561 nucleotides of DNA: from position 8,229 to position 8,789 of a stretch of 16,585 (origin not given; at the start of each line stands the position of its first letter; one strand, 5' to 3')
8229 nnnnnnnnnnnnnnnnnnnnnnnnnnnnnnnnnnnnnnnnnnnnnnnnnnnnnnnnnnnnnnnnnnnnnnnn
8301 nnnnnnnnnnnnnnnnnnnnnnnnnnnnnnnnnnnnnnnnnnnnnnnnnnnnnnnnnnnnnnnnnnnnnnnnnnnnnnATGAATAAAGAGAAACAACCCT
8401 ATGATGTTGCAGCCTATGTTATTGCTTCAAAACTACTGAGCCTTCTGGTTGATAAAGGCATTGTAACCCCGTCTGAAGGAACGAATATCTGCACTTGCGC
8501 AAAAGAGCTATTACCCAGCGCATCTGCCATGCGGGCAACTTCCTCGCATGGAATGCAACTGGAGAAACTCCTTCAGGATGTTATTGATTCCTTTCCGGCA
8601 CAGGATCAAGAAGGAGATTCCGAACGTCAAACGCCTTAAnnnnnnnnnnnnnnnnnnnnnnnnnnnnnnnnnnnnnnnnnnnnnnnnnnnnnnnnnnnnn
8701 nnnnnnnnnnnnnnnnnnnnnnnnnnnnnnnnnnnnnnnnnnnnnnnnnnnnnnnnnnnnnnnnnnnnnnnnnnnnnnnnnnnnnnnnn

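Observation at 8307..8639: Lone plus-strand small gene convergent with, and overlapping, the island operon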

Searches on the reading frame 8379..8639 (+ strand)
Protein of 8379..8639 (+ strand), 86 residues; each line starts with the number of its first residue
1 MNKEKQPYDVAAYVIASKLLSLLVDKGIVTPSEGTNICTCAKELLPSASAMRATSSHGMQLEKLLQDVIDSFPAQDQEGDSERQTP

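Call 6: search_protein_families(library=pfam, proteins=[window:8379-8639:+], max_evalue=0.01)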
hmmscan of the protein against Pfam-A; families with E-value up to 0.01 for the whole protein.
window:8379-8639:+ (86 aa): 0 families

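Call 12: search_protein_families(library=phrogs, proteins=[window:8379-8639:+], max_evalue=0.01)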
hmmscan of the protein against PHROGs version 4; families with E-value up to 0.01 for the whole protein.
window:8379-8639:+ (86 aa): 2 families
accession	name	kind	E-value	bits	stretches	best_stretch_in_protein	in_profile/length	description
phrog_8747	-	unknown function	2.7e-18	67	1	1-84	1-83/88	-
phrog_32893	-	unknown function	5.3e-06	27.4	1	4-48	7-53/82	-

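Call 13: search_protein_families(library=ncbifam, proteins=[window:8379-8639:+], max_evalue=0.1)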
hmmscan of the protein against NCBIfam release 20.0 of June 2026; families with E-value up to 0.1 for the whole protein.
window:8379-8639:+ (86 aa): 0 families

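Call 14: search_protein_families(library=padloc, proteins=[window:8379-8639:+], max_evalue=0.1)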
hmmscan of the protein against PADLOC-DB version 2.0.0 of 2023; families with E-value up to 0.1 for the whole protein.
window:8379-8639:+ (86 aa): 0 families

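Call 16: find_homologous_proteins(query=window:8379-8639:+, max_evalue=0.001)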
Query window:8379-8639:+ (86 aa): 1 proteins with E <= 0.001 among 1 candidates.
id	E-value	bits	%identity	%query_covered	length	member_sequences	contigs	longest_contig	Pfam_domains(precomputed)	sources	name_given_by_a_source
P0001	1.7e-46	173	97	100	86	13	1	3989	-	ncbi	-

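Call 18: search_dna_similar(query=window:8379-8636:+, collection=phages, mode=protein, max_evalue=0.01, max_rows=40)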
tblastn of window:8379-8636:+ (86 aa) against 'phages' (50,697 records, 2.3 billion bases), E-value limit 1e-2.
Records with a match: 8; places in all: 8; records where one place covers at least 80% of the query: 8.
Best place of each record, by identity: <60% 8.
By first word of the organism name: Yersinia 3; Escherichia 3; Shigella 2.
By host as written in the record: Shigella flexneri serotype 4a 2; Yersinia pestis EV76-CN 2; Escherichia sp. 1; Escherichia coli 1; Yersinia pestis 1; - 1.
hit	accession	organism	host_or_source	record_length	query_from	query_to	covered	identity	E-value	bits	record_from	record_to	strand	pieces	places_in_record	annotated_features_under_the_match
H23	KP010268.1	Shigella phage SfMu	Shigella flexneri serotype 4a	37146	1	85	99%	43.5%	6e-14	70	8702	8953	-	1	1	hypothetical protein (x2)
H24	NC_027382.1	Shigella phage SfMu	Shigella flexneri serotype 4a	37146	1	85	99%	43.5%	6e-14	70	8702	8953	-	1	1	hypothetical protein (x2)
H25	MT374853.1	Yersinia phage vB_YpM_5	Yersinia pestis EV76-CN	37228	1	85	99%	43.5%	6e-14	70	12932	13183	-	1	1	hypothetical protein (x2)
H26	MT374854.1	Yersinia phage vB_YpM_6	Yersinia pestis EV76-CN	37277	1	85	99%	43.5%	6e-14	70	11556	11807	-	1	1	hypothetical protein (x2)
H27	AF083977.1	Escherichia phage Mu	Escherichia sp.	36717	1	85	99%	43.5%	7e-14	70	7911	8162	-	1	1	hypothetical protein (x2) | promoter | ribosome_binding_site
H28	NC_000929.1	Escherichia phage Mu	Escherichia coli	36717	1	85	99%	43.5%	7e-14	70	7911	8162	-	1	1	hypothetical protein (x2)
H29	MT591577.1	Yersinia phage vB_YpM_Tongde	Yersinia pestis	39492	1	85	99%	43.5%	7e-14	70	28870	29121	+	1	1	hypothetical protein (x2)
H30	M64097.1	Escherichia phage Mu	-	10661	1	85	99%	43.5%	3e-13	68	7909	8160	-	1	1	putative; label: F-134 | E15: CDS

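Call 19: get_annotated_region(hit=H27, flank=2500)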
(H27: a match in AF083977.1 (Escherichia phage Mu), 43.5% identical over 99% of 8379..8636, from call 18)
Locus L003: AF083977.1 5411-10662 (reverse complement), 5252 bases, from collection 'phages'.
description: Escherichia phage Mu, complete genome.
organism: Escherichia phage Mu (NCBI taxid 2681603)
taxonomy: Viruses; Duplodnaviria; Heunggongvirae; Uroviricota; Caudoviricetes; Muvirus; Muvirus mu
host: Escherichia sp.; source: -; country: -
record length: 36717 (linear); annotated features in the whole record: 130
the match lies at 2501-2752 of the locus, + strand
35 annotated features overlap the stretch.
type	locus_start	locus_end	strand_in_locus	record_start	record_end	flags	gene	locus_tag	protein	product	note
CDS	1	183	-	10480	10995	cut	-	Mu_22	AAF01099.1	SAR endolysin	gp22 was previously known as Lys; catalytic residues E37, D46, T52;N-terminal signal-arrest-release domain; see ...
regulatory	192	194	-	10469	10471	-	-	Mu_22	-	ribosome_binding_site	-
regulatory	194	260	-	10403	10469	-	-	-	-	promoter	Late promoter activated by C, PMID 2522923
regulatory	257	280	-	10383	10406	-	-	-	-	terminator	predicted by TransTermHP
CDS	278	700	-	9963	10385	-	-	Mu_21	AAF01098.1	transcription regulator C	C late protein transcriptional activator; contains InterPro domain IPR014875 for the Mor transcription activator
regulatory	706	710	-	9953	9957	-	-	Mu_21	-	ribosome_binding_site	-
CDS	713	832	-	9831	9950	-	-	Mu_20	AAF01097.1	transmembrane domain-containing protein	N-in C-out, 1 transmembrane domain predicted by Phobius and TMHMM; transmembrane domain-containing protein gp20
CDS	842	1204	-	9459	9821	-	-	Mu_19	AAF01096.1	transmembrane domain-containing protein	also known as E19; N-in C-in, 4 transmembrane domain protein predicted by Phobius and TMHMM; transmembrane ...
regulatory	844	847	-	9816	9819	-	-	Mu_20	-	ribosome_binding_site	-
CDS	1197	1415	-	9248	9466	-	-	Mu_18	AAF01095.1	hypothetical protein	also known as E18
regulatory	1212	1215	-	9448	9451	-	-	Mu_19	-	ribosome_binding_site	-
regulatory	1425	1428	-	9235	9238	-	-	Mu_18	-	ribosome_binding_site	-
regulatory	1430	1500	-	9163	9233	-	-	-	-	promoter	middle promoter, activated by Mor, PMID 8602357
regulatory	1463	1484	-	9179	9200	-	-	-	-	terminator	predicted by TransTermHP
CDS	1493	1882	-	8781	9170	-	-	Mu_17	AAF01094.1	middle operon regulator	Mor, positive regulator of the middle operon, also called E17 and formerly gemB; see PMIDs 2173258, 8790343 and 9454718 ...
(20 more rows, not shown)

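Call 20: get_annotated_region(hit=H28, flank=800)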
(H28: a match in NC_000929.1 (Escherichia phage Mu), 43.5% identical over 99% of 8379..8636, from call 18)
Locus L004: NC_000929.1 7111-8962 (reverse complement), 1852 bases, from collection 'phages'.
description: Enterobacteria phage Mu, complete genome.
organism: Escherichia phage Mu (NCBI taxid 2681603)
taxonomy: Viruses; Duplodnaviria; Heunggongvirae; Uroviricota; Caudoviricetes; Muvirus; Muvirus mu
host: Escherichia coli; source: -; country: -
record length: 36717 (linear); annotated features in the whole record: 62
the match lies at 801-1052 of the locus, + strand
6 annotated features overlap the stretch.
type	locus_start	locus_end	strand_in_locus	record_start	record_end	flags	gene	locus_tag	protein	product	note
CDS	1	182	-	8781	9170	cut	-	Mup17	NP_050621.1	late transcriptional activator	positive regulator of the middle operon; also called E17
CDS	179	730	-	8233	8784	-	-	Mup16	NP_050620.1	regulatory protein GemA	gp16; also called E16 and GemA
CDS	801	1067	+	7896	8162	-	-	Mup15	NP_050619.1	hypothetical protein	gp15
CDS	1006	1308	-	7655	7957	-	-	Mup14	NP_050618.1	hypothetical protein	gp14; previously called E15 which has an different earlier start site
CDS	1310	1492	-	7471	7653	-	-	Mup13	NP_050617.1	hypothetical protein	gp13; previously called E14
CDS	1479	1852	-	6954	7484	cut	-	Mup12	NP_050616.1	hypothetical protein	gp12; previously called E13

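Call 21: get_annotated_region(hit=H30, flank=800)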
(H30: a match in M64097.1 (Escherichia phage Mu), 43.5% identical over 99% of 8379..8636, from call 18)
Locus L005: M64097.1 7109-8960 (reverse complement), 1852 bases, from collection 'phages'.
description: Bacteriophage Mu left end.
organism: Escherichia phage Mu (NCBI taxid 2681603)
taxonomy: Viruses; Duplodnaviria; Heunggongvirae; Uroviricota; Caudoviricetes; Muvirus; Muvirus mu
host: -; source: -; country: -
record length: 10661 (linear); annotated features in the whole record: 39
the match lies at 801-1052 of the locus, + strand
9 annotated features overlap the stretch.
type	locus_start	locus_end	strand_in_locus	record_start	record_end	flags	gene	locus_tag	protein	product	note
CDS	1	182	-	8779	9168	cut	E17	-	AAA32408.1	-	-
CDS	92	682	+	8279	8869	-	-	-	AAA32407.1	-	putative; label: D-196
CDS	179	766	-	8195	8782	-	E16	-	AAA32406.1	-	-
CDS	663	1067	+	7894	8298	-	-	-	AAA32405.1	-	putative; label: F-134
CDS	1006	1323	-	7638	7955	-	E15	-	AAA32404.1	-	-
CDS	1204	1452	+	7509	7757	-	-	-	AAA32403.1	-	putative; label: E-82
CDS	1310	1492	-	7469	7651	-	E14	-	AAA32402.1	-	label: D-140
CDS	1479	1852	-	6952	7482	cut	E13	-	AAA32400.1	-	-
CDS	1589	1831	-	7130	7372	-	E13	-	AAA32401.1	-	putative; label: B-80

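Call 22: get_annotated_region(hit=H23, flank=800)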
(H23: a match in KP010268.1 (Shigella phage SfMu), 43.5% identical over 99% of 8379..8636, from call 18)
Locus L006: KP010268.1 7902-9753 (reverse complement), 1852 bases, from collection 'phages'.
description: Enterobacteria phage SfMu, complete genome.
organism: Shigella phage SfMu (NCBI taxid 1567022)
taxonomy: Viruses; Duplodnaviria; Heunggongvirae; Uroviricota; Caudoviricetes; Muvirus; Muvirus SfMu
host: Shigella flexneri serotype 4a; source: -; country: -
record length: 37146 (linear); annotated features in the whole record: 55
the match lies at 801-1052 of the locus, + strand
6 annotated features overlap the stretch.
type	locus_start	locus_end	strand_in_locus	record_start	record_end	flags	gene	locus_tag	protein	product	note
CDS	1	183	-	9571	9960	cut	-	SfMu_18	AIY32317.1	middle operon regulator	-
CDS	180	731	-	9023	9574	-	-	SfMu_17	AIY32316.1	hypothetical protein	-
CDS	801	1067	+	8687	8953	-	-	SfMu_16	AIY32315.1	hypothetical protein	-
CDS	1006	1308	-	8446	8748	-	-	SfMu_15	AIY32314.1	hypothetical protein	-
CDS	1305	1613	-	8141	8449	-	-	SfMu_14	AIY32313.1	hypothetical protein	-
CDS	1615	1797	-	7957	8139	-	-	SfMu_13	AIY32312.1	hypothetical protein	-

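Call 27: search_protein_representatives(protein=window:8379-8639:+)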
Query: 86 residues. Proteins with E-value up to 0.001 (for the whole library): 6; up to 1e-10: 2; up to 1e-30: 0. The best 6 are listed.
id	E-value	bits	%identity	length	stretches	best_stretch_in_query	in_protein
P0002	6.6e-18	80.5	54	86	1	3-78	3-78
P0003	2.8e-14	69.0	57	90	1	3-67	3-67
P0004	6.6e-10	55.0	43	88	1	3-80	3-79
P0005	1.5e-09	53.9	45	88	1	2-80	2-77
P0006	1.1e-05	41.7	50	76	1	3-54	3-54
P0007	8.7e-05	38.8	33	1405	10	23-65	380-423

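Call 33: find_related_loci(query=A2, collection=genome_contigs, flank=3000)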
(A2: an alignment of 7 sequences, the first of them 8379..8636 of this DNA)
Query A2 (86 aa) in genome_contigs; peptide patterns used: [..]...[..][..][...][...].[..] (x = any residue, [..] = any of these).
107 stretches matched a pattern, but none encodes a relative of the query by tblastn (E <= 1e-3).

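Call 34: find_related_loci(query=A2, collection=viral_contigs, flank=3000)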
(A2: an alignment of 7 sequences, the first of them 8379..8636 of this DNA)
Query A2 (86 aa) in viral_contigs; peptide patterns used: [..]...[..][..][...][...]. (x = any residue, [..] = any of these).
52 stretches matched a pattern; 23 encode a relative of the query (tblastn E <= 1e-3); 23 distinct loci.
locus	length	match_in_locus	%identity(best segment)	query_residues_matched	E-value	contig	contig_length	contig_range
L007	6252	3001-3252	44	1-85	4e-18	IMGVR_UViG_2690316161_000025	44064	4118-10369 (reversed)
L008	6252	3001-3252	44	1-85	4e-18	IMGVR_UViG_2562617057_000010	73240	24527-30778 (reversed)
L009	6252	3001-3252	44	1-85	4e-18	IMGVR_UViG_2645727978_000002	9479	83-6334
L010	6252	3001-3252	44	1-85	4e-18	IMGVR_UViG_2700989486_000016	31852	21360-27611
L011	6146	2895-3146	44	1-85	4e-18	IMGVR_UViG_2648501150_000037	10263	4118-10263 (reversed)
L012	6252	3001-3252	44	1-85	4e-18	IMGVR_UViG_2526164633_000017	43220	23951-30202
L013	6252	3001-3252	44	1-85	5e-18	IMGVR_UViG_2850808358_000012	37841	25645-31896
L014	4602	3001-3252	44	1-85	5e-18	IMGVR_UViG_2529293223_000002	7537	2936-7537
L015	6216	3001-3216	46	1-72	1e-17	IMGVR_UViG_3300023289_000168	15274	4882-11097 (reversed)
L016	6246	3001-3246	44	1-86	9e-15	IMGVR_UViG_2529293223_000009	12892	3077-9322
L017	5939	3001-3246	44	1-86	9e-15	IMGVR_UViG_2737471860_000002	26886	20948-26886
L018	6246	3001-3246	44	1-86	9e-15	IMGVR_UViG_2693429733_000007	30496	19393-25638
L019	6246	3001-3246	41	1-86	7e-14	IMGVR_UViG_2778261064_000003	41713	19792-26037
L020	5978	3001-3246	41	1-86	7e-14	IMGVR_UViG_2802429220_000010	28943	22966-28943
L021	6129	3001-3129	37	1-43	2e-6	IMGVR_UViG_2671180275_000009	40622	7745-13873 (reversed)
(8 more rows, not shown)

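Call 47: find_homologous_proteins(query=A2, max_evalue=0.001)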
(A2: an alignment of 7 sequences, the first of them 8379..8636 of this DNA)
Query A2 (7 sequences) (86 aa, profile of the alignment): 22 proteins with E <= 0.001 among 528 candidates.
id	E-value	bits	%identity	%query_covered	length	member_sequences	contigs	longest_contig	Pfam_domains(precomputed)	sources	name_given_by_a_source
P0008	4.1e-37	144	44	99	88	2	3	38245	-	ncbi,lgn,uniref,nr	ncbi:hypothetical protein LP644_21665 [Escherichia coli]|uniref:hypothetical protein n=1 Tax=Escheri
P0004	2.3e-36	141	44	84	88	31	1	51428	-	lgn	-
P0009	3.3e-36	141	44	84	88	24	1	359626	-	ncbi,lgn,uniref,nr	ncbi:hypothetical protein [Escherichia coli]|uniref:hypothetical protein n=1 Tax=Escherichia coli Ta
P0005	9.4e-35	136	44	100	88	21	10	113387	-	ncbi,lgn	-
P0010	2.4e-33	132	55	87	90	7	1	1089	-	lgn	-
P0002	3.1e-33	131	51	100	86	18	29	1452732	-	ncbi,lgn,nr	ncbi:hypothetical protein GXD79_06725 [Salmonella enterica]|nr:hypothetical protein [Salmonella ente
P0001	5.4e-32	127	97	100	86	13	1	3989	-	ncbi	-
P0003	1.2e-31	126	57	78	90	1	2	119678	-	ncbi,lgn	ncbi:TPA: hypothetical protein ACIVST_001053 [Salmonella enterica subsp. enterica serovar Aberdeen]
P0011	2.6e-31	125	42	100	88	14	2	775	-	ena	-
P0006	8.7e-23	98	50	63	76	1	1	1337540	-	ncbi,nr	ncbi:hypothetical protein O5476_00185 [Escherichia coli]|nr:hypothetical protein [Escherichia coli]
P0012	2.1e-17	81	62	49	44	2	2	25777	-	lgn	-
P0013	4.7e-16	76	59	48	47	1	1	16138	-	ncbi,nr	ncbi:TPA: hypothetical protein N6067_003978, partial [Escherichia coli]|nr:hypothetical protein [Esc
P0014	6.5e-16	76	37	50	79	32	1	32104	-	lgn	-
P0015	2.4e-15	74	37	50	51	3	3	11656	-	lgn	-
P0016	6.4e-14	69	37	50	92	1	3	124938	-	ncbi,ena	-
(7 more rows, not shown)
